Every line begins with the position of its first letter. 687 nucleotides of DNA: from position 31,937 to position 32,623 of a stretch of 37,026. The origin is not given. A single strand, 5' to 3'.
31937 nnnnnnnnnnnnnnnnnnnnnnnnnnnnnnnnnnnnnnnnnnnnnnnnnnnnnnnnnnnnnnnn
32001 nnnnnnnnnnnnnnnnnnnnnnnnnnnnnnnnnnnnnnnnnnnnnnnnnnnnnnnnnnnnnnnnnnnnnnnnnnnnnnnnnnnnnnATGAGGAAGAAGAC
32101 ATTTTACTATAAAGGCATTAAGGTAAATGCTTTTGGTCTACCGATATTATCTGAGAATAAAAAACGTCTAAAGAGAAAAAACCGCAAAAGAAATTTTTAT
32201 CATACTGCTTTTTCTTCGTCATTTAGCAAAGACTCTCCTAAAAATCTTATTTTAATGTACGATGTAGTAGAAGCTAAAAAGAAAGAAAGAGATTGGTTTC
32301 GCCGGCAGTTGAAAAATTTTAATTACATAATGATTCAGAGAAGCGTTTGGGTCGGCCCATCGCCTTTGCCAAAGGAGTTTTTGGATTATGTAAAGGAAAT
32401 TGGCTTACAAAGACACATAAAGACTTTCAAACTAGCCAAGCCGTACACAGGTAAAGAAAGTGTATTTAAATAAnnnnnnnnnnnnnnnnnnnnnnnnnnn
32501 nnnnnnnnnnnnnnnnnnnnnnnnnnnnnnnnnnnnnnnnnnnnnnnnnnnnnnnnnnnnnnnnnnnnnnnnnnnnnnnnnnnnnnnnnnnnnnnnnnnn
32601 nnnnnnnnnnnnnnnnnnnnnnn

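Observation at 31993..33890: Four-ORF accessory cassette inserted between rpsG and fusA in the str operon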

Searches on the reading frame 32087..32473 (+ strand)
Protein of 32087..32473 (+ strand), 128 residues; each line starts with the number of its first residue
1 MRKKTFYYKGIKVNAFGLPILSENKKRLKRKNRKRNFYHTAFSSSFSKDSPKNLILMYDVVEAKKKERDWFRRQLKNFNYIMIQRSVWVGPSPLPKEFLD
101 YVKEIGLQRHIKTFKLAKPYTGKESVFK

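Call 4: search_protein_families(library=pfam, proteins=[window:32087-32473:+], max_evalue=1)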
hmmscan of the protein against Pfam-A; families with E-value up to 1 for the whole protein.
window:32087-32473:+ (128 aa): 2 families
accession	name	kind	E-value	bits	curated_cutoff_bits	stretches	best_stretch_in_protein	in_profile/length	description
PF20803.2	PaaX_M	-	3.5e-13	49.9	24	1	55-118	10-73/83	PaaX protein central Cas2-like domain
PF09827.14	CRISPR_Cas2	-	1.2e-06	29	23.8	1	54-105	3-50/74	CRISPR associated protein Cas2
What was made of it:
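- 32087..32473 (+): ORF1: 128 aa, pI 10.4. It has an N-terminal beta-hairpin, a basic linker and a Cas2/PaaX_M-like ferredoxin-fold domain. PF20803 at 3.5e-13 and PF09827 at 1.2e-6 (call 4).
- Checked: ORF1 (32087-32473) hits PF20803 PaaX_M at 3.5e-13 and PF09827 Cas2 at 1.2e-6 (call 4).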

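Call 5: search_protein_families(library=ncbifam, proteins=[window:32087-32473:+], max_evalue=1)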
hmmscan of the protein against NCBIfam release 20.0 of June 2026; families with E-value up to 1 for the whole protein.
window:32087-32473:+ (128 aa): 2 families
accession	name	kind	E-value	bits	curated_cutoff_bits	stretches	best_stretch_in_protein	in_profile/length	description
TIGR01573.1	cas2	equivalog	9.9e-06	25.7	24.5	1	54-90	3-40/96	CRISPR-associated endonuclease Cas2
TIGR02277.1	PaaX_trns_reg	equivalog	0.051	13.1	264.55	1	56-104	93-139/279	phenylacetic acid degradation operon negative regulatory protein PaaX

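Call 11: find_homologous_proteins(query=window:32087-32473:+)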
Query window:32087-32473:+ (128 aa): 2245 proteins with E <= 0.001 among 2246 candidates; the best 120 are listed.
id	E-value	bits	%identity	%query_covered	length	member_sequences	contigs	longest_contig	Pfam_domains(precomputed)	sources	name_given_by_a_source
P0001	1.2e-78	279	100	100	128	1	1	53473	PF20803.3,PF09827.15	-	-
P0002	3.1e-64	232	83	100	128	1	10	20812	PF20803.3,PF09827.15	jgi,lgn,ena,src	-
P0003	3.3e-63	229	85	95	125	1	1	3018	PF20803.3,PF09827.15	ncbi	-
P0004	9.1e-62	224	81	95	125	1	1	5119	PF20803.3,PF09827.15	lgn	-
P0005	1.1e-61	224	82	95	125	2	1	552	PF20803.3,PF09827.15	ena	-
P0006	2.0e-61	223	83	95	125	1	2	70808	PF20803.3,PF09827.15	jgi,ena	jgi:DNA-binding transcriptional regulator PaaX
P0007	3.8e-61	222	82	95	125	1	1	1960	PF20803.3,PF09827.15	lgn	-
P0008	4.0e-61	222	82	95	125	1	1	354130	PF20803.3,PF09827.15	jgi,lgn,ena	-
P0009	5.5e-61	222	82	95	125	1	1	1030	PF20803.3,PF09827.15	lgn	-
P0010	6.2e-61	222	81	95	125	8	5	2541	PF20803.3,PF09827.15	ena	-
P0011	6.6e-61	222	80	95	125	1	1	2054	PF20803.3,PF09827.15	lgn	-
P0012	7.7e-61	221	82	95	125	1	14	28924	PF20803.3,PF09827.15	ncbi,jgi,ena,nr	ncbi:MAG: hypothetical protein US18_C0012G0004 [Parcubacteria group bacterium GW2011_GWB1_36_5]|nr:M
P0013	8.2e-61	221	80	95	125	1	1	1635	PF20803.3,PF09827.15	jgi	jgi:DNA-binding transcriptional regulator PaaX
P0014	1.1e-60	221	80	98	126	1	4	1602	PF20803.3,PF09827.15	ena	-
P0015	1.3e-60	221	80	95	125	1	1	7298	PF20803.3,PF09827.15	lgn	-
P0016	2.9e-60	220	82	95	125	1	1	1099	PF20803.3,PF09827.15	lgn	-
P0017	3.5e-60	219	81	95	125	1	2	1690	PF20803.3,PF09827.15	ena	-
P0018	4.7e-60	219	81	95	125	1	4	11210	PF20803.3,PF09827.15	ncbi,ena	-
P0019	4.9e-60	219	82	94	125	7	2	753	PF20803.3,PF09827.15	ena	-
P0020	5.1e-60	219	81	94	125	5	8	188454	PF20803.3,PF09827.15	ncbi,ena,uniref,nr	ncbi:CRISPR-associated endonuclease Cas2 [Candidatus Nomurabacteria bacterium RIFOXYB1_FULL_39_16]|u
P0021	1.6e-59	217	80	95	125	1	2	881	PF20803.3,PF09827.15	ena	-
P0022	2.0e-59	217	84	92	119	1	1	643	PF20803.3,PF09827.15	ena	-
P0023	2.7e-59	216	80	95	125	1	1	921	PF20803.3,PF09827.15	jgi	-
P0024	2.9e-59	216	82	91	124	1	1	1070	PF20803.3,PF09827.15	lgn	-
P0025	4.7e-59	216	79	95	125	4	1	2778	PF20803.3,PF09827.15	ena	-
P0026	5.4e-59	215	83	91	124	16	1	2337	PF20803.3,PF09827.15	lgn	-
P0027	6.1e-59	215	80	94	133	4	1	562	PF20803.3,PF09827.15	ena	-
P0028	6.2e-59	215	79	95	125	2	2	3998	PF20803.3,PF09827.15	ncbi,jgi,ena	-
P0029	7.8e-59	215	81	91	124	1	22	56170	PF20803.3,PF09827.15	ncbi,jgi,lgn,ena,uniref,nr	ncbi:CRISPR-associated endonuclease Cas2 [Candidatus Nomurabacteria bacterium RIFCSPHIGHO2_02_FULL_3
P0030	8.2e-59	215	79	95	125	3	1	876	PF20803.3,PF09827.15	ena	-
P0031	9.3e-59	215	82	92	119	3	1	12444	PF20803.3,PF09827.15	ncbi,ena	-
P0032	1.0e-58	215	82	91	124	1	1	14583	PF20803.3,PF09827.15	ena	-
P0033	1.4e-58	214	80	95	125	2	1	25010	PF20803.3,PF09827.15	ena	-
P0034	3.7e-58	213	80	95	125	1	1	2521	PF20803.3,PF09827.15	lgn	-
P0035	3.7e-58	213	81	91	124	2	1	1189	PF20803.3,PF09827.15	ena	-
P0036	5.7e-58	212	79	95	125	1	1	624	PF20803.3,PF09827.15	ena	-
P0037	5.7e-58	212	80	95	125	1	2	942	PF20803.3,PF09827.15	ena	-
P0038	6.9e-58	212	78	93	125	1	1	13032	PF20803.3,PF09827.15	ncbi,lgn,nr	ncbi:MAG: CRISPR-associated endonuclease Cas2 [bacterium]|nr:CRISPR-associated endonuclease Cas2 [ba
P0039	8.7e-58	212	78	95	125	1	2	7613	PF20803.3,PF09827.15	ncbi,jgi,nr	ncbi:MAG TPA: CRISPR-associated endonuclease Cas2 [Candidatus Paceibacterota bacterium]|jgi:DNA-bind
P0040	1.1e-57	211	80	95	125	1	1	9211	PF20803.3,PF09827.15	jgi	jgi:DNA-binding transcriptional regulator PaaX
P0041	1.4e-57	211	81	91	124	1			PF20803.3,PF09827.15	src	-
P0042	2.1e-57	210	79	91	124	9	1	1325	PF20803.3,PF09827.15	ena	-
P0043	2.2e-57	210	79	95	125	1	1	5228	PF20803.3,PF09827.15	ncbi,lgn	-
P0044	6.1e-57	209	75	97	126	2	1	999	PF20803.3,PF09827.15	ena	-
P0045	8.0e-57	208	80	91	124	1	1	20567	PF20803.3,PF09827.15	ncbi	-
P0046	9.0e-57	208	76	95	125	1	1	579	PF20803.3,PF09827.15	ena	-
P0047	1.2e-56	208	77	95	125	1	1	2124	PF20803.3,PF09827.15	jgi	jgi:DNA-binding transcriptional regulator PaaX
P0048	1.6e-56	207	79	91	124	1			PF20803.3,PF09827.15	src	-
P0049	1.7e-56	207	79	91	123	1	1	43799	PF20803.3,PF09827.15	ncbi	-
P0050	1.8e-56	207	79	95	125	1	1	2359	PF20803.3,PF09827.15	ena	-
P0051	5.6e-56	206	77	95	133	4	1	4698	PF20803.3,PF09827.15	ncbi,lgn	-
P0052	6.4e-56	206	78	91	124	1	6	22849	PF20803.3,PF09827.15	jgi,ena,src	-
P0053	8.0e-56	205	76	95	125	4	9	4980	PF20803.3,PF09827.15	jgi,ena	-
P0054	1.3e-55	205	78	92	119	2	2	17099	PF20803.3,PF09827.15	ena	-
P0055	2.2e-55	204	76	91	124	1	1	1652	PF20803.3,PF09827.15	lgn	-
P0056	3.8e-55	203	75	95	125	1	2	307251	PF20803.3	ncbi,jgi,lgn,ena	ncbi:MAG: hypothetical protein WCT29_02380 [Candidatus Paceibacterota bacterium]|jgi:DNA-binding tra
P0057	4.8e-55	203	69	98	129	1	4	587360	PF20803.3,PF09827.15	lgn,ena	-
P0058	4.9e-55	203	76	96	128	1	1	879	PF20803.3,PF09827.15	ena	-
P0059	1.4e-54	201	75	95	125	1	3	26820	PF20803.3,PF09827.15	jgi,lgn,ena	jgi:DNA-binding transcriptional regulator PaaX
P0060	1.5e-54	201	72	96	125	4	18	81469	PF20803.3,PF09827.15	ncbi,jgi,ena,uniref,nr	ncbi:hypothetical protein A3C67_02830 [Candidatus Nomurabacteria bacterium RIFCSPHIGHO2_02_FULL_42_1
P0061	1.9e-54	201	77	95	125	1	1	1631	PF20803.3,PF09827.15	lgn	-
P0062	8.2e-54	199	75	95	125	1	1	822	PF20803.3,PF09827.15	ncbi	-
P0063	1.3e-53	198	72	95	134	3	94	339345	PF20803.3,PF09827.15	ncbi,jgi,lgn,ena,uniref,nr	ncbi:MAG: hypothetical protein UT98_C0001G0058 [Candidatus Nomurabacteria bacterium GW2011_GWF2_40_3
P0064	1.9e-53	198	72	95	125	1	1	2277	PF20803.3,PF09827.15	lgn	-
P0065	2.6e-53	197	70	98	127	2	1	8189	PF20803.3,PF09827.15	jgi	-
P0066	6.2e-53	196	73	95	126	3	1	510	PF20803.3,PF09827.15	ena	-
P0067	6.9e-53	196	71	95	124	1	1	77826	PF20803.3,PF09827.15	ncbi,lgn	ncbi:MAG: CRISPR-associated endonuclease Cas2 [Patescibacteria group bacterium]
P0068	1.0e-52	195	74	93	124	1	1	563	PF20803.3,PF09827.15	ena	-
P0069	1.3e-52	195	75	92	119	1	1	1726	PF20803.3,PF09827.15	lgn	-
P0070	1.7e-52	195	76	95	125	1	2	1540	PF20803.3,PF09827.15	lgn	-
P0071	2.0e-52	194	74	93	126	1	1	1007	PF20803.3,PF09827.15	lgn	-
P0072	5.5e-52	193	73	93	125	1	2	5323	PF20803.3,PF09827.15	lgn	-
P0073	6.9e-52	193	67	98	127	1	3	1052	PF20803.3,PF09827.15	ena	-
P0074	8.6e-52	192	68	98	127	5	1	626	PF20803.3,PF09827.15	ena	-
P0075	1.8e-51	191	68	97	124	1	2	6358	PF20803.3,PF09827.15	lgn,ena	-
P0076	2.8e-51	191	67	97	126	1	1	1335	PF20803.3,PF09827.15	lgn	-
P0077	2.9e-51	191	66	95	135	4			PF20803.3,PF09827.15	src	-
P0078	3.0e-51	190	71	91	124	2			PF20803.3,PF09827.15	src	-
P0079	3.8e-51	190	73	94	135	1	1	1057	PF20803.3,PF09827.15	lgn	-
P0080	4.9e-51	190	69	91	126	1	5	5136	PF20803.3,PF09827.15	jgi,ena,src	-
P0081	8.6e-51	189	71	94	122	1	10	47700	PF20803.3,PF09827.15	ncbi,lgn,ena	-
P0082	1.1e-50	189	64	98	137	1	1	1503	PF20803.3,PF09827.15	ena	-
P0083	2.0e-50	188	66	98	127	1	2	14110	PF20803.3,PF09827.15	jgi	-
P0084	2.3e-50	188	70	92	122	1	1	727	PF20803.3,PF09827.15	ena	-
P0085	2.4e-50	188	71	94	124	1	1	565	PF20803.3,PF09827.15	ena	-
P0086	4.6e-50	187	73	89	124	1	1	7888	PF20803.3,PF09827.15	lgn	-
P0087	4.8e-50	187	65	98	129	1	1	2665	PF20803.3,PF09827.15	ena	-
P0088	1.1e-49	185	68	94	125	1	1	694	PF20803.3,PF09827.15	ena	-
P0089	1.3e-49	185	66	98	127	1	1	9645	PF20803.3,PF09827.15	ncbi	ncbi:MAG: CRISPR-associated endonuclease Cas2 [Parcubacteria group bacterium]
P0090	1.5e-49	185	72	90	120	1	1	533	PF20803.3,PF09827.15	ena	-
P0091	1.7e-49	185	67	99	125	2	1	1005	PF20803.3,PF09827.15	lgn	-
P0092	1.8e-49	185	70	99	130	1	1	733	PF20803.3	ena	-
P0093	2.1e-49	185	67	96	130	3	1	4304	PF20803.3,PF09827.15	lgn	-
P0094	2.4e-49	184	68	92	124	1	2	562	PF20803.3,PF09827.15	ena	-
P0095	2.6e-49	184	68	91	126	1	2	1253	PF20803.3,PF09827.15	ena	-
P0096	3.0e-49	184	63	98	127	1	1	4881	PF20803.3,PF09827.15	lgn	-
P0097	3.2e-49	184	66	98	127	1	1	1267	PF20803.3,PF09827.15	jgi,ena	-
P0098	3.4e-49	184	67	94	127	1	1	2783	PF20803.3,PF09827.15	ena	-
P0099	4.1e-49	184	72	91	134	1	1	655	PF20803.3,PF09827.15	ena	-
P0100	5.8e-49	183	69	91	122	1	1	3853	PF20803.3,PF09827.15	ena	-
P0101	8.5e-49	183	66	97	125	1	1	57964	PF20803.3,PF09827.15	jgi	jgi:CRISPR-associated endonuclease Cas2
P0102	9.5e-49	182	66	96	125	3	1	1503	PF20803.3,PF09827.15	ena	-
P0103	1.3e-48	182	66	96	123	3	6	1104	PF20803.3,PF09827.15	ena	-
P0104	1.4e-48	182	65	96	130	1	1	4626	PF20803.3,PF09827.15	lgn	-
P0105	1.6e-48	182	65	96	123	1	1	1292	PF20803.3,PF09827.15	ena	-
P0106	2.0e-48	181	67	95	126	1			PF20803.3,PF09827.15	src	-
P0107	2.0e-48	181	64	96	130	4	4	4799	PF20803.3,PF09827.15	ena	-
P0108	2.2e-48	181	69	94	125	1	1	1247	PF20803.3,PF09827.15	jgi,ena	-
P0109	2.2e-48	181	65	94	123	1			PF20803.3,PF09827.15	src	-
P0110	2.2e-48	181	65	96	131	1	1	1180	PF20803.3,PF09827.15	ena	-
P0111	2.4e-48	181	67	92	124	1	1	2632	PF20803.3,PF09827.15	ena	-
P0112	2.7e-48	181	66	98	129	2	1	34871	PF20803.3,PF09827.15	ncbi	-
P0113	3.4e-48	181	65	96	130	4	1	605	PF20803.3,PF09827.15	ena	-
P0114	3.6e-48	181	66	95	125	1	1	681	PF20803.3,PF09827.15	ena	-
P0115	3.6e-48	181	68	91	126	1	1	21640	PF20803.3,PF09827.15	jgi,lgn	jgi:DNA-binding transcriptional regulator PaaX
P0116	3.6e-48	181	64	95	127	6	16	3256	PF20803.3,PF09827.15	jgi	-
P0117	3.7e-48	181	71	92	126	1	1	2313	PF20803.3,PF09827.15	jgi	jgi:DNA-binding transcriptional regulator PaaX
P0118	3.9e-48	180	66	92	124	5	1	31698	PF20803.3,PF09827.15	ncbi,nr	ncbi:hypothetical protein IT399_02995 [Candidatus Nomurabacteria bacterium]|nr:hypothetical protein 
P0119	4.1e-48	180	70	91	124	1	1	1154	PF20803.3,PF09827.15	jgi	-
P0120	4.4e-48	180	65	95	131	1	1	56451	PF20803.3,PF09827.15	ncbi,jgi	ncbi:MAG: CRISPR-associated endonuclease Cas2 [Candidatus Paceibacterota bacterium]|jgi:spore matura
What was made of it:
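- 32087..32473 (+): More than 2245 homologues (call 11).
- Closest known: CRISPR-associated Cas2. Same: Databases name many family members 'Cas2' (call 11).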

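Call 15: find_encoding_contigs(protein=P0002, flank=5000, max_places=4)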
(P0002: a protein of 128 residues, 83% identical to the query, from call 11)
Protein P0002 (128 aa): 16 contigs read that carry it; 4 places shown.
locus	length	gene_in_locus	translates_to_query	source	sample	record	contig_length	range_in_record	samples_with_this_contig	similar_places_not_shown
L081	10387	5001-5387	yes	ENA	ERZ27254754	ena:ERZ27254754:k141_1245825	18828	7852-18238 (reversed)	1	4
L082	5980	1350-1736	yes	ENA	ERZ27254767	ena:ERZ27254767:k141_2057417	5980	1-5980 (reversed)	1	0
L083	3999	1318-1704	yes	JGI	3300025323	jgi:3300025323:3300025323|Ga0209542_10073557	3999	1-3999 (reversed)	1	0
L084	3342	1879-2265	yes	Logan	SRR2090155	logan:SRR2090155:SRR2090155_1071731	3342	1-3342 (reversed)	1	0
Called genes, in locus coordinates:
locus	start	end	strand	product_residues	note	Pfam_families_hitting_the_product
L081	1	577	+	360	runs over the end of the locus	PF13207:AAA_17 (weak), PF00406:ADK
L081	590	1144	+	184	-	PF01928:CYTH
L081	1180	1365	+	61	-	-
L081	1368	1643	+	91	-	PF05016:ParE_toxin (weak)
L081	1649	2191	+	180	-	PF01928:CYTH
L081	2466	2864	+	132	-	PF09997:DUF2238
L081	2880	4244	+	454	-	PF00753:Lactamase_B, PF23023:Anti-Pycsar_Apyc1, PF12706:Lactamase_B_2 (weak), PF16661:Lactamase_B_6 (weak), PF10996:Beta-Casp, PF07521:RMMBL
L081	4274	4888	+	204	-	PF18306:LDcluster4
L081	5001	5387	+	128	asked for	PF09827:CRISPR_Cas2 (weak), PF20803:PaaX_M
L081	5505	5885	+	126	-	-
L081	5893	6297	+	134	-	-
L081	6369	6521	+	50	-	-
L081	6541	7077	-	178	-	PF05198:IF3_N, PF00707:IF3_C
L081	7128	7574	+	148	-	PF01668:SmpB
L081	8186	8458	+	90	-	PF01541:GIY-YIG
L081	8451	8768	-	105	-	-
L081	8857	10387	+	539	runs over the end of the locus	PF00004:AAA, PF17862:AAA_lid_3, PF01434:Peptidase_M41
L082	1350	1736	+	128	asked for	PF09827:CRISPR_Cas2 (weak), PF20803:PaaX_M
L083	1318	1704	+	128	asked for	PF09827:CRISPR_Cas2 (weak), PF20803:PaaX_M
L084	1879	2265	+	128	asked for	PF09827:CRISPR_Cas2 (weak), PF20803:PaaX_M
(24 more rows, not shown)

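Call 16: find_encoding_contigs(protein=P0008, flank=5000, max_places=3)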
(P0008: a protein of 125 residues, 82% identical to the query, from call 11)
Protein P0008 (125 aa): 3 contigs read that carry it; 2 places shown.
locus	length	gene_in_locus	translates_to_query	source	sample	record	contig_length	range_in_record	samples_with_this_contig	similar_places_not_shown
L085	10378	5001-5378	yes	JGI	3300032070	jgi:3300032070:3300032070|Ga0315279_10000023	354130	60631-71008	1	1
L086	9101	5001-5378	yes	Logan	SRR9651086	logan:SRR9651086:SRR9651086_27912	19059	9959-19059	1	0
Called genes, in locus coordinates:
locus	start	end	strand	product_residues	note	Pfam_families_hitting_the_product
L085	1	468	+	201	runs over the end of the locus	PF01996:F420_ligase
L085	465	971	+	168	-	PF00383:dCMP_cyt_deam_1, PF14437:MafB19-deam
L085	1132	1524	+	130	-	-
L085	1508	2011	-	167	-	PF00186:DHFR_1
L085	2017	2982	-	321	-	PF00303:Thymidylat_synt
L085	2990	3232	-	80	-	PF00830:Ribosomal_L28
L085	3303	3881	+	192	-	PF02163:Peptidase_M50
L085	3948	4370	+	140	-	PF00164:Ribosom_S12_S23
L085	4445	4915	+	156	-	PF00177:Ribosomal_S7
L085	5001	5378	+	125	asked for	PF09827:CRISPR_Cas2 (weak), PF20803:PaaX_M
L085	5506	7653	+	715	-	PF00009:GTP_EFTU, PF03144:GTP_EFTU_D2, PF22042:EF-G_D2, PF14492:EFG_III, PF16658:RF3_C (weak), PF03764:EFG_IV, PF00679:EFG_C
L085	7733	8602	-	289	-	-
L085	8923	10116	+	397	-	PF00009:GTP_EFTU, PF03144:GTP_EFTU_D2, PF03143:GTP_EFTU_D3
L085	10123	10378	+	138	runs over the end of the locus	PF00338:Ribosomal_S10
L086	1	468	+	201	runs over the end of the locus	PF01996:F420_ligase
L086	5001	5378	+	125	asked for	PF09827:CRISPR_Cas2 (weak), PF20803:PaaX_M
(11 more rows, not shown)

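Call 17: find_encoding_contigs(protein=P0020, flank=5000, max_places=4)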
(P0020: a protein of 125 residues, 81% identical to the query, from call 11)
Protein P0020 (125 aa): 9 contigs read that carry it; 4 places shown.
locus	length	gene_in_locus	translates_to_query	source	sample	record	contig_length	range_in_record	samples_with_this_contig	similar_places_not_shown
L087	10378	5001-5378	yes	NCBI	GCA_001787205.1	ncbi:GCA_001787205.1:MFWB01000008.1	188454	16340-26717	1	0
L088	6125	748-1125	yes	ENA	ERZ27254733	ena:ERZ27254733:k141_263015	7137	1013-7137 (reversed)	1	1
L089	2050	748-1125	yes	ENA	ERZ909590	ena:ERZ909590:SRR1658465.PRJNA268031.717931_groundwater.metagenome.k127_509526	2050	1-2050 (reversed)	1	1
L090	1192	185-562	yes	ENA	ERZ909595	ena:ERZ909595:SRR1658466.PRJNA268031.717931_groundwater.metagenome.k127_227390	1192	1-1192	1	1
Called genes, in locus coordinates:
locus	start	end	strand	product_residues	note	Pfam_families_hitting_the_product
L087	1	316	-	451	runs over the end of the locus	PF02511:Thy1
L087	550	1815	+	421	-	PF00270:DEAD, PF00271:Helicase_C, PF16203:ERCC3_RAD25_C (weak)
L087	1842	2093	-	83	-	PF00830:Ribosomal_L28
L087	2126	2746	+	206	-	PF02163:Peptidase_M50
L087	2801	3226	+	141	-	PF00164:Ribosom_S12_S23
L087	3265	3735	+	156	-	PF00177:Ribosomal_S7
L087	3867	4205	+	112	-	-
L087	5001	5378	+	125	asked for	PF09827:CRISPR_Cas2 (weak), PF20803:PaaX_M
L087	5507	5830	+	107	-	-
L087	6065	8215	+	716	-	PF00009:GTP_EFTU, PF03144:GTP_EFTU_D2, PF22042:EF-G_D2, PF14492:EFG_III, PF16658:RF3_C (weak), PF03764:EFG_IV, PF00679:EFG_C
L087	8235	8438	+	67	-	-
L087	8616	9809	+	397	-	PF00009:GTP_EFTU, PF03144:GTP_EFTU_D2, PF03143:GTP_EFTU_D3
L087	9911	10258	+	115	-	PF00338:Ribosomal_S10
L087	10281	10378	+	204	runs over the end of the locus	PF00297:Ribosomal_L3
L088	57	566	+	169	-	-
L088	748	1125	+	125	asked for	PF09827:CRISPR_Cas2 (weak), PF20803:PaaX_M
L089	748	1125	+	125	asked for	PF09827:CRISPR_Cas2 (weak), PF20803:PaaX_M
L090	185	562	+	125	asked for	PF09827:CRISPR_Cas2 (weak), PF20803:PaaX_M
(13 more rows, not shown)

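Call 24: find_related_loci(query=A1, collection=metagenome_contigs, flank=4000)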
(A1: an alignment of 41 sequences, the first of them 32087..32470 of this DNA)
Query A1 (128 aa) in metagenome_contigs; peptide patterns used: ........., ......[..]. (x = any residue, [..] = any of these).
600 stretches matched a pattern (row limit reached: there are more); 472 encode a relative of the query (tblastn E <= 1e-3); the best 80 are kept; 80 distinct loci.
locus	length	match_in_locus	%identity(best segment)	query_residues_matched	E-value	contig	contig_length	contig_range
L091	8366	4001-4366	83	7-127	4e-65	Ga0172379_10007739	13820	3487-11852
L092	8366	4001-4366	80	7-127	2e-64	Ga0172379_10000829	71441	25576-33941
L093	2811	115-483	81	7-128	3e-64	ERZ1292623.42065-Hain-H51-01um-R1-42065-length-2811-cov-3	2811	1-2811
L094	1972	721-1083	81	8-127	3e-65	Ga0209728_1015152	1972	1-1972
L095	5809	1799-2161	82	8-127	2e-63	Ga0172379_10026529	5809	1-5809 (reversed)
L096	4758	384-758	78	5-128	8e-63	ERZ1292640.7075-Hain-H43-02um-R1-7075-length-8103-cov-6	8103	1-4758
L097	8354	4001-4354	81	7-123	2e-62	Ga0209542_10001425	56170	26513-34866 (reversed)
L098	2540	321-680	79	7-125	3e-62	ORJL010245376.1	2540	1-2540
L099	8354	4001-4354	80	7-123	9e-62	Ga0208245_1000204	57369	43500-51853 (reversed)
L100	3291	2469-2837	76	5-128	1e-61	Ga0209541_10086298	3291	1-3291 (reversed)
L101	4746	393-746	81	7-123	2e-61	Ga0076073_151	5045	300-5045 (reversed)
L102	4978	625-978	78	7-123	6e-60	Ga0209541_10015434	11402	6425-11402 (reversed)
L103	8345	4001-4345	80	8-121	2e-59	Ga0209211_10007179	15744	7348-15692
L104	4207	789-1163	69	1-125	1e-57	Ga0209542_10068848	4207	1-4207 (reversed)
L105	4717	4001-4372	68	1-124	5e-56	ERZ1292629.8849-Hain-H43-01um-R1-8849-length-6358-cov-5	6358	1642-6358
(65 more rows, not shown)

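Call 28: predict_structure(alignment_id=A1)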
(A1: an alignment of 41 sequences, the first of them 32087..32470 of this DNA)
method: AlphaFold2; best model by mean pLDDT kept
length: 128 residues; sequences in the alignment: 41
mean_pLDDT: 76.1   pTM: 0.57
mean pLDDT of the five models: 76.1, 74.8, 74.2, 73.9, 69.6
residues with pLDDT >= 90: 0; 70-90: 98; 50-70: 29; < 50: 1
segments of 3 or more residues with pLDDT < 50: none
pLDDT, mean of each block of 10 residues (from residue 1): 71 77 55 58 75 79 83 88 86 86 86 81 60
secondary structure, 60 per line:
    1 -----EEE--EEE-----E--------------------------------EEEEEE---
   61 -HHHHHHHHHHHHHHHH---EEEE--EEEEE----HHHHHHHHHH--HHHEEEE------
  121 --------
elements in order: E6-8 E11-13 E52-57 H62-77 E81-84 E87-91 H96-105 E111-114
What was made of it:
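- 32087..32473 (+): AF2 pLDDT 76 (call 28).
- On PaaX family regulator: AF2 shows only a beta-hairpin and a disordered basic linker before the core (call 28).
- AF2 confidence is moderate (pLDDT 76), and 55-58 in the linker (call 28).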
